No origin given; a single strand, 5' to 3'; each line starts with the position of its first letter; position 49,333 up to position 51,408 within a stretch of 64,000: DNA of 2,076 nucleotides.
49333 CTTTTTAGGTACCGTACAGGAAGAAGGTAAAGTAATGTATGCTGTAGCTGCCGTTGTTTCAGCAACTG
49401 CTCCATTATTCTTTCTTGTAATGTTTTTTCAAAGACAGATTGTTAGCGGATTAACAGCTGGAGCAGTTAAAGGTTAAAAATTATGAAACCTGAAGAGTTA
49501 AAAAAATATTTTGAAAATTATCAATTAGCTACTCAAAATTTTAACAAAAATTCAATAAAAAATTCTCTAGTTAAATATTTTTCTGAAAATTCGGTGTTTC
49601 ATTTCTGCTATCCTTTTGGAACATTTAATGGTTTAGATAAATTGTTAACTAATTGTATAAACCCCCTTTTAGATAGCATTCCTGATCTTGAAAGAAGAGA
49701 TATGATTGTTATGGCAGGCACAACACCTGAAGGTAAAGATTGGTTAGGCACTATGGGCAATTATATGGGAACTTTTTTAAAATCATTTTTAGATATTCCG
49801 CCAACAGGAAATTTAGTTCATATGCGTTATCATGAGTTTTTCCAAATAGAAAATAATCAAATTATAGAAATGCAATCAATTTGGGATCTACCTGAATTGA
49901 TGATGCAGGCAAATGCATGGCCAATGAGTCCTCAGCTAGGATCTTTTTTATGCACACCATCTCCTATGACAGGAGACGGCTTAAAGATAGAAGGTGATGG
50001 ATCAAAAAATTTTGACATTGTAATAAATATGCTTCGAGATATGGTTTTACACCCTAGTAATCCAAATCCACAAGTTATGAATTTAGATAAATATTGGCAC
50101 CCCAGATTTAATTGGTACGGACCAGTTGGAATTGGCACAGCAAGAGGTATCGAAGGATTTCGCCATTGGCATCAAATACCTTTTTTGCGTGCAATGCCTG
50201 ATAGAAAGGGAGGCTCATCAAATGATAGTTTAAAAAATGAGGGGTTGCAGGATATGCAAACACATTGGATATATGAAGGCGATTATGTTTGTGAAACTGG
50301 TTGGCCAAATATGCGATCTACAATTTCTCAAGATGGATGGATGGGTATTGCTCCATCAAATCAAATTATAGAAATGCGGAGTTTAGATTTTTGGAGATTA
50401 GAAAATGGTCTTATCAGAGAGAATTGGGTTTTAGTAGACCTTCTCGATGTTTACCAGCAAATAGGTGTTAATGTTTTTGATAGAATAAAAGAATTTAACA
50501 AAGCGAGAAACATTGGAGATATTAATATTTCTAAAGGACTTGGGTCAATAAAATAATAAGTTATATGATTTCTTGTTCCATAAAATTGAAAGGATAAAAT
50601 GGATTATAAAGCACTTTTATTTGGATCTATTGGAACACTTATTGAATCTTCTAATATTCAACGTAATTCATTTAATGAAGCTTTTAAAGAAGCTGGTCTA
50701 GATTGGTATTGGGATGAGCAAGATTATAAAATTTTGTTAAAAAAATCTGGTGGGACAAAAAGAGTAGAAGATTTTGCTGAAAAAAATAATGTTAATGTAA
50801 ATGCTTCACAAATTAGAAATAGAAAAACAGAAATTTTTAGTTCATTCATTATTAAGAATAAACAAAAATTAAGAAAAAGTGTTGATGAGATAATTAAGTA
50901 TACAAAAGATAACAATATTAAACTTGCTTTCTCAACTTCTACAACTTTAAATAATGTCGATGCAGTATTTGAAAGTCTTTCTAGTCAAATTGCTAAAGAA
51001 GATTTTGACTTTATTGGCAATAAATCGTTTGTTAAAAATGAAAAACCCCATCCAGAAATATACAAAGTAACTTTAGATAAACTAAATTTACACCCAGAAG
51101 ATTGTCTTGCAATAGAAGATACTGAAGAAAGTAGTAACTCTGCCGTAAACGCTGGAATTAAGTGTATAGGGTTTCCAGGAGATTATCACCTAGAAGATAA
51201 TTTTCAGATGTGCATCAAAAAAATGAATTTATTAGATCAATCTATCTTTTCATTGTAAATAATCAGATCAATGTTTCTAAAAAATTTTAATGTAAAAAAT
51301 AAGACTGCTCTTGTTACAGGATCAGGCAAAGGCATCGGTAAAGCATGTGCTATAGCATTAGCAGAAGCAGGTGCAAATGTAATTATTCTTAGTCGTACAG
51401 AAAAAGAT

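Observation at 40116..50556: Three paralogous two-domain SnoaL-like/ester-cyclase (NTF2-fold) proteins, one per operon of the island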

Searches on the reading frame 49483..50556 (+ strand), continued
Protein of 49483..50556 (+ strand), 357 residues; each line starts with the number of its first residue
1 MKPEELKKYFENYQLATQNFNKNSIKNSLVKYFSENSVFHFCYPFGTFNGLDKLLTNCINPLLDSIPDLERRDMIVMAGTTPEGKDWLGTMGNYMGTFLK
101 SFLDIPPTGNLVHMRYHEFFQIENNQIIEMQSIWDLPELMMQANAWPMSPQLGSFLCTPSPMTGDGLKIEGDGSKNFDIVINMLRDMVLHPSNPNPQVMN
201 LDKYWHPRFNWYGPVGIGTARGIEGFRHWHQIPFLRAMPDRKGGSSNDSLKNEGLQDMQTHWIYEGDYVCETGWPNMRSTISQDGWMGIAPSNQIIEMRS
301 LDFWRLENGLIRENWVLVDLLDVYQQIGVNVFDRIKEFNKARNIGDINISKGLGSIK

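Call 67: get_annotated_region(hit=H18, flank=10000)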
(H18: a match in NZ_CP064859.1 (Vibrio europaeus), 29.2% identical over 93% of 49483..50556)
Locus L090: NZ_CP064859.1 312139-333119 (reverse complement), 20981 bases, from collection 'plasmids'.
description: Vibrio europaeus strain 07/118 T2 plasmid pVeu-CECT8426, complete sequence
organism: Vibrio europaeus (NCBI taxid 300876)
taxonomy: Bacteria; Pseudomonadota; Gammaproteobacteria; Vibrionales; Vibrionaceae; Vibrio; Vibrio europaeus
host: -; source: shellfish hatchery; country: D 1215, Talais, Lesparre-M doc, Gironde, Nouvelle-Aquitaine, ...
typing (MOB-suite, as given by PLSDB): non-mobilizable; mating-pair formation MPF_F
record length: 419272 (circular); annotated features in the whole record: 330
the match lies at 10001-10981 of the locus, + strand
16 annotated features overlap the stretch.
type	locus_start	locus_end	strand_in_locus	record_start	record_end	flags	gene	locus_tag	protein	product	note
CDS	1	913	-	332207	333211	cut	-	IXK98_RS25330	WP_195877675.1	DUF2955 domain-containing protein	-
CDS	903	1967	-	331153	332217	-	-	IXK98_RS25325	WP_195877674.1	HlyD family secretion protein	GO:0055085 - transmembrane transport [Evidence IEA]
CDS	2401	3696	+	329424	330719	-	-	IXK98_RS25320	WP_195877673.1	MFS transporter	-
CDS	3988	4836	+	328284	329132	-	-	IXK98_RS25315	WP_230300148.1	hypothetical protein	-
CDS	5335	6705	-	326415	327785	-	-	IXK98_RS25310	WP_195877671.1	L-serine ammonia-lyase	GO:0009063 - amino acid catabolic process [Evidence IEA]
CDS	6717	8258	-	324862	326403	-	-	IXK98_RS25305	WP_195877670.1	sodium:solute symporter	-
CDS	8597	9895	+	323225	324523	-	-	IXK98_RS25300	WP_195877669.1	MFS transporter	GO:0055085 - transmembrane transport [Evidence IEA]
CDS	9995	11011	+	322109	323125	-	-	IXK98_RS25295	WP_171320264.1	nuclear transport factor 2 family protein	-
CDS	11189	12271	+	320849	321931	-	-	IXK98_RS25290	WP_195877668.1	porin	-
CDS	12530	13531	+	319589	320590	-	-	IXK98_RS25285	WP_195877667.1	LacI family DNA-binding transcriptional regulator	-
CDS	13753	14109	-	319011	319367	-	-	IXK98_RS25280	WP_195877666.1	DUF1428 domain-containing protein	-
CDS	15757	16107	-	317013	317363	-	-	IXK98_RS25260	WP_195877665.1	helix-turn-helix domain-containing protein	-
CDS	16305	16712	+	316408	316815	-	-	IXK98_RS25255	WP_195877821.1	nuclear transport factor 2 family protein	-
CDS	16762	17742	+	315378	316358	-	-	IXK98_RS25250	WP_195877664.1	zinc-binding dehydrogenase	-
CDS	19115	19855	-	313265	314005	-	-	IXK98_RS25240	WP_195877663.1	DNA-binding transcriptional regulator YciT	GO:0006355 - regulation of DNA-templated transcription [Evidence IEA]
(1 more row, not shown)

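Call 68: get_annotated_region(hit=H20, flank=10000)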
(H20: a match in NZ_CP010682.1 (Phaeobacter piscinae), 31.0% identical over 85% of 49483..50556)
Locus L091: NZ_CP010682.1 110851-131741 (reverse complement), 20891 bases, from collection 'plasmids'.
description: Phaeobacter piscinae strain P14 plasmid pP14_a, complete sequence
organism: Phaeobacter piscinae (NCBI taxid 1580596)
taxonomy: Bacteria; Pseudomonadota; Alphaproteobacteria; Rhodobacterales; Roseobacteraceae; Phaeobacter; Phaeobacter piscinae
host: -; source: cell culture,rotifer aquaculture; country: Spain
typing (MOB-suite, as given by PLSDB): non-mobilizable; replicon rep_cluster_377
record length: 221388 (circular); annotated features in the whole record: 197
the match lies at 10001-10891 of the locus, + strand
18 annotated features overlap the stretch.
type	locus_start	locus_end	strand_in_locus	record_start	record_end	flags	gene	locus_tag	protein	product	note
CDS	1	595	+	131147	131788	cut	-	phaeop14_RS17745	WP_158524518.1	hypothetical protein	-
CDS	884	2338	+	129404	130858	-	-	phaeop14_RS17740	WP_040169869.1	sodium:alanine symporter family protein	GO:0006865 - amino acid transport [Evidence IEA]; GO:0006814 - sodium ion transport [Evidence IEA]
CDS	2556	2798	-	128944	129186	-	-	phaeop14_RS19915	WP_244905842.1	hypothetical protein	-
CDS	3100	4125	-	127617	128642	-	-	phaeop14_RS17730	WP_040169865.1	LacI family DNA-binding transcriptional regulator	-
CDS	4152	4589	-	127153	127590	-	-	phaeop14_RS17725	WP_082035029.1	ester cyclase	GO:0030638 - polyketide metabolic process [Evidence IEA]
CDS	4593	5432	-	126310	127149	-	-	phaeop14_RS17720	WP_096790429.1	carbohydrate ABC transporter permease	GO:0008643 - carbohydrate transport [Evidence IEA]; GO:0055085 - transmembrane transport [Evidence IEA]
CDS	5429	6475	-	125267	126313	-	-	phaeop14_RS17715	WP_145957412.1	sugar ABC transporter permease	-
CDS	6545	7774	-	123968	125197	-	-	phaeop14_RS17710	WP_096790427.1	extracellular solute-binding protein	-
CDS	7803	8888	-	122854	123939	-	-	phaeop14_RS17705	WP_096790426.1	ester cyclase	GO:0030638 - polyketide metabolic process [Evidence IEA]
CDS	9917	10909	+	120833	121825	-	-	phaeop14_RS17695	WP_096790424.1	nuclear transport factor 2 family protein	-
CDS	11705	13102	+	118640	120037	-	-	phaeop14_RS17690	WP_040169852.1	selenium-binding protein SBP56-related protein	-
CDS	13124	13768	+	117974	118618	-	-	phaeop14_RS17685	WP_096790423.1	hypothetical protein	-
CDS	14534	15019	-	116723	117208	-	-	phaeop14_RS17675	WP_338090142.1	DUF995 domain-containing protein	-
CDS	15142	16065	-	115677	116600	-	-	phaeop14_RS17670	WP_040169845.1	calcium-binding protein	-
CDS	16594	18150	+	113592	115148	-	-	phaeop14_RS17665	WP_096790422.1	ABC transporter substrate-binding protein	-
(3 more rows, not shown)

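Call 91: predict_structure(alignment_id=A4)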
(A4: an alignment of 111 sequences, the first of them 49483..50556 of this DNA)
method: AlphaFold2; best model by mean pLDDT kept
length: 357 residues; sequences in the alignment: 111
mean_pLDDT: 86.5   pTM: 0.89
mean pLDDT of the five models: 86.5, 86.0, 82.9, 82.6, 80.3
residues with pLDDT >= 90: 204; 70-90: 111; 50-70: 29; < 50: 13
segments of 3 or more residues with pLDDT < 50: 245-254
pLDDT, mean of each block of 10 residues (from residue 1): 94 95 94 96 97 97 97 95 93 96 93 95 96 94 82 58 91 94 79 73 89 81 83 83 54 56 95 87 83 90 95 93 92 82 74 62
secondary structure, 60 per line:
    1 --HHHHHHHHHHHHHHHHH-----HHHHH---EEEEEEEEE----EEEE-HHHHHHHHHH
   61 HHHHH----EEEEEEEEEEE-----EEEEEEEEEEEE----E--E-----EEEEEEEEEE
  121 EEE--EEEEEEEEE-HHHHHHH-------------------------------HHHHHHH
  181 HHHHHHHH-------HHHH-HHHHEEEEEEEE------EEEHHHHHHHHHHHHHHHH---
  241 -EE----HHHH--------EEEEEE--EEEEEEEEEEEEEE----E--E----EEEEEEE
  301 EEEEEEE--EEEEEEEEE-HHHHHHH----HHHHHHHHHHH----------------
elements in order: H3-19 H25-29 E33-41 E46-49 H51-65 E70-80 E86-97 E111-123 E126-134 H136-142 H174-188 H196-199 H201-204 E205-212 E219-221 H222-237 H248-251 E260-265 E268-281 E294-307 E310-318 H320-326 H331-341

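Call 94: fold_search(model_id=the predicted structure, library=pdb)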
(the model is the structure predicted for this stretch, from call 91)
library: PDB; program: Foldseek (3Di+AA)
matches with E <= 10: 957; with E <= 0.001: 234
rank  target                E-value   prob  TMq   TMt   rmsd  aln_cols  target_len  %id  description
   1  9kw6_A                6.3e-09  1.00  0.32  0.41  16.5       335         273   11  Polyether epoxide hydrolase MonBI-MonBII complex (released 2025-12-10)
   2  6hnn_B                3.3e-08  1.00  0.32  0.78   2.6       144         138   14  Crystal structure of wild-type IdmH, a putative polyketide cyclase from Streptomyces antibioticus (released 2019-11-06)
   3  6hnn_A                4.5e-08  1.00  0.33  0.77   2.4       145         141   15  Crystal structure of wild-type IdmH, a putative polyketide cyclase from Streptomyces antibioticus (released 2019-11-06)
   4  6hnn_F                6.8e-08  1.00  0.32  0.78   2.6       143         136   15  Crystal structure of wild-type IdmH, a putative polyketide cyclase from Streptomyces antibioticus (released 2019-11-06)
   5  8kaa_A                7.7e-08  1.00  0.31  0.77   3.3       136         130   17  Crystal Structure of ChaU a ester cyclase from Streptomyces chartreusis (released 2024-08-07)
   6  2gey_B                1.3e-07  1.00  0.33  0.82   2.6       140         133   17  Crystal Structure of AclR a putative hydroxylase from Streptomyces galilaeus (released 2006-07-18)
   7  2gey_A                2.3e-07  1.00  0.33  0.71   3.6       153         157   16  Crystal Structure of AclR a putative hydroxylase from Streptomyces galilaeus (released 2006-07-18)
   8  6hnn_E                2.3e-07  1.00  0.32  0.77   2.5       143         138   15  Crystal structure of wild-type IdmH, a putative polyketide cyclase from Streptomyces antibioticus (released 2019-11-06)
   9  2gey_C                2.6e-07  1.00  0.33  0.74   2.6       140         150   16  Crystal Structure of AclR a putative hydroxylase from Streptomyces galilaeus (released 2006-07-18)
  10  8kaa_B                3.0e-07  1.00  0.32  0.79   3.0       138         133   17  Crystal Structure of ChaU a ester cyclase from Streptomyces chartreusis (released 2024-08-07)
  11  6hnn_D                3.0e-07  1.00  0.33  0.78   2.4       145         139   15  Crystal structure of wild-type IdmH, a putative polyketide cyclase from Streptomyces antibioticus (released 2019-11-06)
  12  3grd_B                5.4e-07  1.00  0.29  0.71   3.9       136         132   19  Crystal structure of NTF2-superfamily protein with unknown function (NP_977240.1) from BACILLUS CEREUS ATCC 10987 at 1 (released 2009-04-07)
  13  3grd_A                6.5e-07  1.00  0.29  0.70   4.0       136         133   19  Crystal structure of NTF2-superfamily protein with unknown function (NP_977240.1) from BACILLUS CEREUS ATCC 10987 at 1 (released 2009-04-07)
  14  8r20_A                1.3e-06  1.00  0.32  0.78   2.5       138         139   15  X-ray crystallographic structure of KstA15, polyketide biosynthesis enzyme (released 2024-08-07)
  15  3f8h_A                1.4e-06  1.00  0.31  0.72   3.4       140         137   14  Crystal structure of a putative polyketide cyclase (tm1040_3560) from silicibacter sp. tm1040 at 2.00 A resolution (released 2008-11-25)
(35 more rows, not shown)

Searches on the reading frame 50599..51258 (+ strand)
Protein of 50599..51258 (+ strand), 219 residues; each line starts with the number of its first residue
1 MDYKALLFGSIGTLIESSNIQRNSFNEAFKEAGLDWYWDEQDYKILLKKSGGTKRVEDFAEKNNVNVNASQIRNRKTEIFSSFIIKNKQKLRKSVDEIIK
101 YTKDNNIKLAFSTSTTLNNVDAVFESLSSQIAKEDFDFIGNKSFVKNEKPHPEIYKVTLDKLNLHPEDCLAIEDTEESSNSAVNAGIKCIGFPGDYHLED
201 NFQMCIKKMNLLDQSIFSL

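Call 4: search_protein_families(library=pfam, proteins=[window:50599-51258:+], max_evalue=0.01)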
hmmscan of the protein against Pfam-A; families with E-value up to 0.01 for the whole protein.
window:50599-51258:+ (219 aa): 4 families
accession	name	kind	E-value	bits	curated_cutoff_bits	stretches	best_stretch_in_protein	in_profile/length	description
PF13419.12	HAD_2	-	5.8e-20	72.6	23.8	1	12-191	7-177/178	Haloacid dehalogenase-like hydrolase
PF00702.32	Hydrolase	-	2.2e-16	61.3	26.4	1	3-177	1-182/191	haloacid dehalogenase-like hydrolase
PF13242.12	Hydrolase_like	-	0.00068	19.9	22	1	149-191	4-47/75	HAD-hyrolase-like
PF10668.15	Phage_terminase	-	0.0071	16.4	22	0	44-77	13-44/67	Phage terminase small subunit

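Call 5: search_protein_families(library=ncbifam, proteins=[window:50599-51258:+], max_evalue=0.01)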
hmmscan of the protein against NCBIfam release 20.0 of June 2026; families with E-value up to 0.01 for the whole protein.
window:50599-51258:+ (219 aa): 25 families
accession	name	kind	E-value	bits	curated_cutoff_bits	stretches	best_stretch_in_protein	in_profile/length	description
TIGR02009.1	PGMB-YQAB-SF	subfamily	6.1e-22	78.7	153.35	1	3-190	1-184/186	beta-phosphoglucomutase family hydrolase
TIGR01990.1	bPGM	equivalog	1.2e-15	58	189.4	1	4-191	2-185/187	beta-phosphoglucomutase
NF008087.0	PRK10826.1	equivalog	2.5e-13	50.1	191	1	65-204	68-204/222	hexitol phosphatase HxpB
NF046057.1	bifunc_MtlD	equivalog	1.6e-11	43.4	800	1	29-190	29-189/683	bifunctional mannitol-1-phosphate dehydrogenase/phosphatase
NF008000.0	PRK10725.1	equivalog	4.3e-11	43.3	215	1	2-190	4-183/188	fructose-1-phosphate/6-phosphogluconate phosphatase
NF009804.0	PRK13288.1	equivalog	1.3e-10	41.1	218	1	3-191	3-180/215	pyrophosphatase PpaX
TIGR01509.1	HAD-SF-IA-v3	subfamily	5.3e-10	39.7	29.4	1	145-191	107-153/154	HAD-IA family hydrolase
TIGR02253.1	CTE7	subfamily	6.3e-10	39.2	169.75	1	4-192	3-194/221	TIGR02253 family HAD-type hydrolase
NF053653.1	InDiPhoBT2121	equivalog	6.3e-10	39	245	1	4-191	2-185/216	inorganic diphosphatase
TIGR02247.1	HAD-1A3-hyp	subfamily_domain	7.6e-09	35.6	125.4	1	69-190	73-193/211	epoxide hydrolase N-terminal domain-like phosphatase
NF009697.0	PRK13222.1-4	equivalog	8.3e-09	35.1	327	1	3-197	7-198/232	phosphoglycolate phosphatase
TIGR02252.1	DREG-2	subfamily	4.6e-08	33.1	155.2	1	17-186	35-198/203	HAD hydrolase, REG-2-like, family IA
NF008610.0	PRK11587.1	equivalog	1.4e-07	31.1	282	1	106-208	99-199/219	sugar phosphatase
NF009695.0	PRK13222.1-2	equivalog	1.9e-07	30.8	225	1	4-196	7-197/226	phosphoglycolate phosphatase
NF009694.0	PRK13222.1-1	equivalog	3.6e-07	29.7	415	1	38-201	64-219/252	phosphoglycolate phosphatase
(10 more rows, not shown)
